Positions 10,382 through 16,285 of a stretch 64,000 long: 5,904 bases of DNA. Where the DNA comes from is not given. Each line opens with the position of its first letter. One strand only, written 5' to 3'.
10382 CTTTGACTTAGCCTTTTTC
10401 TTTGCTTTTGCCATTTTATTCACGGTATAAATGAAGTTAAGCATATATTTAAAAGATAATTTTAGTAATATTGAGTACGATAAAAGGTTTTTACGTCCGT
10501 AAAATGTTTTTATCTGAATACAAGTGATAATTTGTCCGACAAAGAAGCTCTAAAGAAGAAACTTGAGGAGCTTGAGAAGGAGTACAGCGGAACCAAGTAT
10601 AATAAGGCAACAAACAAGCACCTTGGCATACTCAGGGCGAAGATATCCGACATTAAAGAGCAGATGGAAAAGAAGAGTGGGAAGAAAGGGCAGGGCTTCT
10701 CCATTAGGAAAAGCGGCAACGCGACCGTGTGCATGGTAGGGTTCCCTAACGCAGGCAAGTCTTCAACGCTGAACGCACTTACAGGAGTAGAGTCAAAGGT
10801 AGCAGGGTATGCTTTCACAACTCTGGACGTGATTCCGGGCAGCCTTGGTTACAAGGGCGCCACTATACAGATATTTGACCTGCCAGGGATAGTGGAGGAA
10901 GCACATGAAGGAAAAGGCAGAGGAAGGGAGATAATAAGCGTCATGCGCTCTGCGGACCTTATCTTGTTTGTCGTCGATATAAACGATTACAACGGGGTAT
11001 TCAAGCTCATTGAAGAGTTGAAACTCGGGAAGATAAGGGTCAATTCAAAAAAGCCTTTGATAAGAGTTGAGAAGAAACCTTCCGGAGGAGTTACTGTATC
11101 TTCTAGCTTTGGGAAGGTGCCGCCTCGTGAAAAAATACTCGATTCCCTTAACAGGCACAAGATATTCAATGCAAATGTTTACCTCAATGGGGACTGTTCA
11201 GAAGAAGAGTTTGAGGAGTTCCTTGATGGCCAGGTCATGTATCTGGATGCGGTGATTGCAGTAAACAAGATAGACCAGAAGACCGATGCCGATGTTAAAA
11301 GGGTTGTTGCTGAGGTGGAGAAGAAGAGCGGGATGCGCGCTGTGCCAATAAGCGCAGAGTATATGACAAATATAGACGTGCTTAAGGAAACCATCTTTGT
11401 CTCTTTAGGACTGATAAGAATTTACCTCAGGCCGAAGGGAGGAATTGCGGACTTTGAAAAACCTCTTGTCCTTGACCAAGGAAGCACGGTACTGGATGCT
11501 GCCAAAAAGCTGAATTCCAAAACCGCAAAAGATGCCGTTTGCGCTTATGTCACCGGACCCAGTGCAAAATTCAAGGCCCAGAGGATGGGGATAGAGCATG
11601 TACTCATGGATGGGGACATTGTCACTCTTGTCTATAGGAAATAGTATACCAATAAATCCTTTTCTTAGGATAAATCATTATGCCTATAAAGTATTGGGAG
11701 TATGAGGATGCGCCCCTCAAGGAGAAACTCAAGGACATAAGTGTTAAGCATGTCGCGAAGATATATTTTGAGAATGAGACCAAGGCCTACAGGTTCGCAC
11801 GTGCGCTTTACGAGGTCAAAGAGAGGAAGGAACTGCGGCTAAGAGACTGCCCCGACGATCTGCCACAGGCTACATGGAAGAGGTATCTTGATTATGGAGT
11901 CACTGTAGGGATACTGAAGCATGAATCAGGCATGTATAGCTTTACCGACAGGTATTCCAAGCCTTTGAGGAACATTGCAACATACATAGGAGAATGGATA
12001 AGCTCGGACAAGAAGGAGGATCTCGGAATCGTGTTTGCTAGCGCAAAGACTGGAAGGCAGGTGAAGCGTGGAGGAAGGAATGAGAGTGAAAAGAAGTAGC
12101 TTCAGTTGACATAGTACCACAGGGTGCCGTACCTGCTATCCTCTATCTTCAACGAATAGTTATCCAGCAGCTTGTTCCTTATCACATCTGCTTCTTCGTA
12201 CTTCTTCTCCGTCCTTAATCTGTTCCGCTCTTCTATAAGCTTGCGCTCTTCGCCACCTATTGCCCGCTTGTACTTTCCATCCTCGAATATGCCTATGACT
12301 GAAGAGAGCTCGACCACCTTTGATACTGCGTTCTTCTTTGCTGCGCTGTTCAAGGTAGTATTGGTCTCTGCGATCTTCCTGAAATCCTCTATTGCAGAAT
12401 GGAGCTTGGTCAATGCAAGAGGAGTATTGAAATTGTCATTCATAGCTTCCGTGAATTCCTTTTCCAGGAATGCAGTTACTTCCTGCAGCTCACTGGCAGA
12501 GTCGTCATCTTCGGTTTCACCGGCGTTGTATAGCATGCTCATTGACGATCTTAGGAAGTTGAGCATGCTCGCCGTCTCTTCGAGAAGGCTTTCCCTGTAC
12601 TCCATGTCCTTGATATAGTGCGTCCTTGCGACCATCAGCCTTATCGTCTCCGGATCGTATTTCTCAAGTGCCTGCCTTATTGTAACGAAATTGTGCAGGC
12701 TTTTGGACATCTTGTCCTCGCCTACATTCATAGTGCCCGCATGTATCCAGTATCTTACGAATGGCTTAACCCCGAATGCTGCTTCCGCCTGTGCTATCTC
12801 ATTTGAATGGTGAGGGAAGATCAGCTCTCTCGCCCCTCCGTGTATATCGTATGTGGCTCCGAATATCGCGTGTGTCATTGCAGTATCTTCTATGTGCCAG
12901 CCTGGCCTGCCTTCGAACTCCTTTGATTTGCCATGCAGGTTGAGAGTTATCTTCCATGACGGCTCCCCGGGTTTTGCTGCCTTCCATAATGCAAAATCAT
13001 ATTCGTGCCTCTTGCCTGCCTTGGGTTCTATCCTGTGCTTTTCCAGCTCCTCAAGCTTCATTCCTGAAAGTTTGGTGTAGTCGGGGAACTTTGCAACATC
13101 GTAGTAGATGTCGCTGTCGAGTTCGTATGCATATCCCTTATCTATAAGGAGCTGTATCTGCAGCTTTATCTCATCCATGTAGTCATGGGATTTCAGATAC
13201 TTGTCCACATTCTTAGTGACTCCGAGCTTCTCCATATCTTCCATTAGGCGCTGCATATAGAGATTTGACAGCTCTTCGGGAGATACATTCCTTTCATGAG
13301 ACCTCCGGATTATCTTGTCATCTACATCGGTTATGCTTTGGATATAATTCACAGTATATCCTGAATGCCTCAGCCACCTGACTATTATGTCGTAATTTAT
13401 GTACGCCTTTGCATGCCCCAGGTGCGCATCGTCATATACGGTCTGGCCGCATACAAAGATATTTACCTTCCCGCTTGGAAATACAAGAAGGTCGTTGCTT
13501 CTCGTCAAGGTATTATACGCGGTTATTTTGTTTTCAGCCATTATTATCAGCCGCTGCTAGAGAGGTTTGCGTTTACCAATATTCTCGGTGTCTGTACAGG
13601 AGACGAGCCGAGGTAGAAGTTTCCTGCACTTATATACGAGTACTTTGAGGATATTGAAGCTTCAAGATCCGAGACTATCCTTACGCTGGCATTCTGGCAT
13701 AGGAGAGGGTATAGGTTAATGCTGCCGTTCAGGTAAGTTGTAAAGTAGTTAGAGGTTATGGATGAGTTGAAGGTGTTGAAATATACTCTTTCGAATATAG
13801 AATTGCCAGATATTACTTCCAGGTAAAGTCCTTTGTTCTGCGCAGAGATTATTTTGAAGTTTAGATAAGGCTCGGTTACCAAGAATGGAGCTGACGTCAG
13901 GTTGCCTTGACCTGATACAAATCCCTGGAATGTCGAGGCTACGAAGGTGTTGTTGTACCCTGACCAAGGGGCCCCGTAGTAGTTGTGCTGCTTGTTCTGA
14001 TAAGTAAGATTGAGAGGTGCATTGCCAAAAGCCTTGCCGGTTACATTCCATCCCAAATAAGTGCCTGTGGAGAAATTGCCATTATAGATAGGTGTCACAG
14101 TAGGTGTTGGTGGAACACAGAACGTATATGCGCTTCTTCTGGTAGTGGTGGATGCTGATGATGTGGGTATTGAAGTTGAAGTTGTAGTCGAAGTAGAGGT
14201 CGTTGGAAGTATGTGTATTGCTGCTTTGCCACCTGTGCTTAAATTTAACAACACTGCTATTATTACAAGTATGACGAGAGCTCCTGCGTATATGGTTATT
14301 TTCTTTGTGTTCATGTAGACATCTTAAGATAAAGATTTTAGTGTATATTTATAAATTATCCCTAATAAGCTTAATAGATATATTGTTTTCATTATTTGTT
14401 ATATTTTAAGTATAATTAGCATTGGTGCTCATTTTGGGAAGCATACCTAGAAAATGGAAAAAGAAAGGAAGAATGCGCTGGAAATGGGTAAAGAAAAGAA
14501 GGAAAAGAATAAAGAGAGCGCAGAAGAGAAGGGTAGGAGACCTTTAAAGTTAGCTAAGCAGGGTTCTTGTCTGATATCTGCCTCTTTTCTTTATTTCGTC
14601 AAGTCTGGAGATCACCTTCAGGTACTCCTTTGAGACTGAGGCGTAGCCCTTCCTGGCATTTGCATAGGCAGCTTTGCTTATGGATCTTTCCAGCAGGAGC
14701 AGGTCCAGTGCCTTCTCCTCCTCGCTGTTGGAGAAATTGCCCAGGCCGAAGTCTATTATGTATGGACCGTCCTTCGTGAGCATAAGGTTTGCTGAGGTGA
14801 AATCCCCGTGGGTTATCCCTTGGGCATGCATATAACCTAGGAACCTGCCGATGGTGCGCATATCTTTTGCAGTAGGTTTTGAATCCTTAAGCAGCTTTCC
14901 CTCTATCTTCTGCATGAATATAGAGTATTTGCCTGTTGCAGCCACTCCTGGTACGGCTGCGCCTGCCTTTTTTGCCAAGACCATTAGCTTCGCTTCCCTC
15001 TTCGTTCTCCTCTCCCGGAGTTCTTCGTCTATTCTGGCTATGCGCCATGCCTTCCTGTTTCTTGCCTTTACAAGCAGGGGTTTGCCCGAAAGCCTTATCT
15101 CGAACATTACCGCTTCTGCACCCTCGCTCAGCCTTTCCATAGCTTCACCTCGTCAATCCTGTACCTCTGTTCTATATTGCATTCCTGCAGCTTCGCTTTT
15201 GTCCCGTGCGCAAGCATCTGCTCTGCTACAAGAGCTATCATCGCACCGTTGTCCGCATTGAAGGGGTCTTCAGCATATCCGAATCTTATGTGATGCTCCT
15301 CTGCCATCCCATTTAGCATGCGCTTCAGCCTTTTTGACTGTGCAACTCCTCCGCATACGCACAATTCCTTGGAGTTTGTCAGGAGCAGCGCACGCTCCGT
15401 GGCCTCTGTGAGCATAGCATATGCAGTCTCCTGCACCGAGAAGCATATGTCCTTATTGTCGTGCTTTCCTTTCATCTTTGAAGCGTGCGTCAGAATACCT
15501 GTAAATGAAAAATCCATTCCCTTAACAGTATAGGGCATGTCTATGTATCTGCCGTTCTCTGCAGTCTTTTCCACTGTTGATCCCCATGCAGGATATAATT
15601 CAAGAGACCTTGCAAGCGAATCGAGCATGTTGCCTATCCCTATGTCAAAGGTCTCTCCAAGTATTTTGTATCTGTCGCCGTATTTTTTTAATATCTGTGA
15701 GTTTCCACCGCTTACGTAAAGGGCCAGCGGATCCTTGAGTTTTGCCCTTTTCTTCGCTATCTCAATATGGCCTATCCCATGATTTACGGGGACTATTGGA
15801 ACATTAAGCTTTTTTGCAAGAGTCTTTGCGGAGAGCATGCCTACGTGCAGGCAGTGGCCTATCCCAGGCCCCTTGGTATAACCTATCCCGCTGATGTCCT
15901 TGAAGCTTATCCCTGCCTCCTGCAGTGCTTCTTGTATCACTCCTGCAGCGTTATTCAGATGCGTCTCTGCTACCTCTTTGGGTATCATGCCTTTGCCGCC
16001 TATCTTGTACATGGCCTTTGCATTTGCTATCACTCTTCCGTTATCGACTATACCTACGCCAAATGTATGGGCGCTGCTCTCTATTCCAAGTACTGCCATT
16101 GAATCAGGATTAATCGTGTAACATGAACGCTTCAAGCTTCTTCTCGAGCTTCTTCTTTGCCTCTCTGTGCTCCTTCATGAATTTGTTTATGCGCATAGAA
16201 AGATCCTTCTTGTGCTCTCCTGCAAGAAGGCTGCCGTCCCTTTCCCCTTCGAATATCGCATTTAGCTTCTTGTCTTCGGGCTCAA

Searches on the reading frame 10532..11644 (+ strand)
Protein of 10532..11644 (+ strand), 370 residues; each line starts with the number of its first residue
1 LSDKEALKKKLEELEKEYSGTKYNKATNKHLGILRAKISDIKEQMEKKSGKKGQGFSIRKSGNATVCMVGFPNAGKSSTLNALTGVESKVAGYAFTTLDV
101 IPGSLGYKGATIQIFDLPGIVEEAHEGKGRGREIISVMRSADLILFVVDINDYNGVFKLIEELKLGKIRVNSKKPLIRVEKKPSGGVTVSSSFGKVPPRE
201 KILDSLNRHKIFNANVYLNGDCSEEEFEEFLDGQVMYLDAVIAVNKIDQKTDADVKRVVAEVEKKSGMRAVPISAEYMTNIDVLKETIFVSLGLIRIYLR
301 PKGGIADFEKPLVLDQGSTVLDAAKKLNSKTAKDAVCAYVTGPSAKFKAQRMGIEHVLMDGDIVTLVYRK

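Call 33: search_protein_families(library=pfam, proteins=[window:10532-11644:+], max_evalue=0.0001)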
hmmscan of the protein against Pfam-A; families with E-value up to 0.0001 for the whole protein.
window:10532-11644:+ (370 aa): 5 families
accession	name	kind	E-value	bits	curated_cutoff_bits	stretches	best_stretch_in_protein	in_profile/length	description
PF01926.29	MMR_HSR1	-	5.2e-25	88.2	21.9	1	65-180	1-111/113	50S ribosome-binding GTPase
PF16897.10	MMR_HSR1_Xtn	-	3.3e-18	66.1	35.2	1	185-294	2-106/106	C-terminal region of MMR_HSR1 domain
PF02421.24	FeoB_N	-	1.3e-16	61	27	1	65-160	2-98/156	Ferrous iron transport protein B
PF02824.27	TGS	-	2.3e-14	53.6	22.2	1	295-367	1-59/60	TGS domain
PF00350.29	Dynamin_N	-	5.2e-07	30.3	27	0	111-152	102-140/168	Dynamin family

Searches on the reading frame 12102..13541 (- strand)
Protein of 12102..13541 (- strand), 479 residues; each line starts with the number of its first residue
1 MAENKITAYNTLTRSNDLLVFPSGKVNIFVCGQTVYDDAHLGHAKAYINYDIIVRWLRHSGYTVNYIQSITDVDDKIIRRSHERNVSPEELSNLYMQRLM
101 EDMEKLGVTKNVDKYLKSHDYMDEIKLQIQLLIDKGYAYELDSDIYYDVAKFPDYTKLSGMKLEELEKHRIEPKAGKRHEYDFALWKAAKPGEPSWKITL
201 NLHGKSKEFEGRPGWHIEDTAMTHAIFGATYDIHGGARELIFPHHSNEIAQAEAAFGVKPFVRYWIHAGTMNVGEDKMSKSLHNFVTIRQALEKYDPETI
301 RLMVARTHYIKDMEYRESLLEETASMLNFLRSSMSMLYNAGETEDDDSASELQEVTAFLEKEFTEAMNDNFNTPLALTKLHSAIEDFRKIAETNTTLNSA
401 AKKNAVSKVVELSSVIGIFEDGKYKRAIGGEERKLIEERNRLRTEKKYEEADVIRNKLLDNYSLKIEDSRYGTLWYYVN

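Call 33: search_protein_families(library=pfam, proteins=[window:12102-13541:-], max_evalue=0.0001)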
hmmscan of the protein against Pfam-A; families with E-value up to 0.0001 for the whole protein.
window:12102-13541:- (479 aa): 5 families
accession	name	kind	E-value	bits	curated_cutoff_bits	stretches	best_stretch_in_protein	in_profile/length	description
PF01406.26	tRNA-synt_1e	-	2.7e-102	342.7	27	1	23-323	7-299/301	tRNA synthetases class I (C) catalytic domain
PF09334.17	tRNA-synt_1g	-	1.3e-15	57.5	20.1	1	37-150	12-125/391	tRNA synthetases class I (M)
PF00133.28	tRNA-synt_1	-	9e-10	38.3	22.7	1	249-314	347-412/414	tRNA synthetases class I (I, L, M and V)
PF09190.17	DALR_2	-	2.1e-08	35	22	1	362-420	1-57/57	DALR domain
PF01921.24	tRNA-synt_1f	-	1.3e-06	28.1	27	0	257-312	263-317/360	tRNA synthetases class I (K)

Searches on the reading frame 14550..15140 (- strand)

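Call 33: search_protein_families(library=pfam, proteins=[window:14550-15140:-], max_evalue=0.0001)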
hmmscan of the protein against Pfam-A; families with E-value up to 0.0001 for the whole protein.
window:14550-15140:- (196 aa): 3 families
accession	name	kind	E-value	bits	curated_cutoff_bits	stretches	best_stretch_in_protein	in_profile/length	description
PF01163.29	RIO1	-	6.3e-09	36.2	22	1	40-147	49-162/187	RIO domain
PF01636.29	APH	-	1.5e-08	35.2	23.2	0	107-132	168-195/239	Phosphotransferase enzyme family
PF00069.31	Pkinase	-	1.4e-06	28.3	31.7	1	85-142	95-153/263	Protein kinase domain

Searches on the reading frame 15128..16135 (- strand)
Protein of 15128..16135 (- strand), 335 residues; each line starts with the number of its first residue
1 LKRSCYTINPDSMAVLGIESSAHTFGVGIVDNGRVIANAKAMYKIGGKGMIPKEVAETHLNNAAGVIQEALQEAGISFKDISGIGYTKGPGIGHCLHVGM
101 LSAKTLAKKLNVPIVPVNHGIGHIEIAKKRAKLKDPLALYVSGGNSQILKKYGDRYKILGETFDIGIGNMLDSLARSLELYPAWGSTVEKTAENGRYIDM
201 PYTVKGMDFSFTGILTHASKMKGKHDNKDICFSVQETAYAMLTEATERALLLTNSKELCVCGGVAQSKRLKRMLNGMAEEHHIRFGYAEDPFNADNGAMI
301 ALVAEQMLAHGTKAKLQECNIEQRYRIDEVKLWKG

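Call 33: search_protein_families(library=pfam, proteins=[window:15128-16135:-], max_evalue=0.0001)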
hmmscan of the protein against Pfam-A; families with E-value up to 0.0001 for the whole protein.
window:15128-16135:- (335 aa): 1 family
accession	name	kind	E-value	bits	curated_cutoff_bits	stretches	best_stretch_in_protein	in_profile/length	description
PF00814.31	TsaD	-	9.5e-70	235.7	24.8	1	35-301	6-263/264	tRNA N6-adenosine threonylcarbamoyltransferase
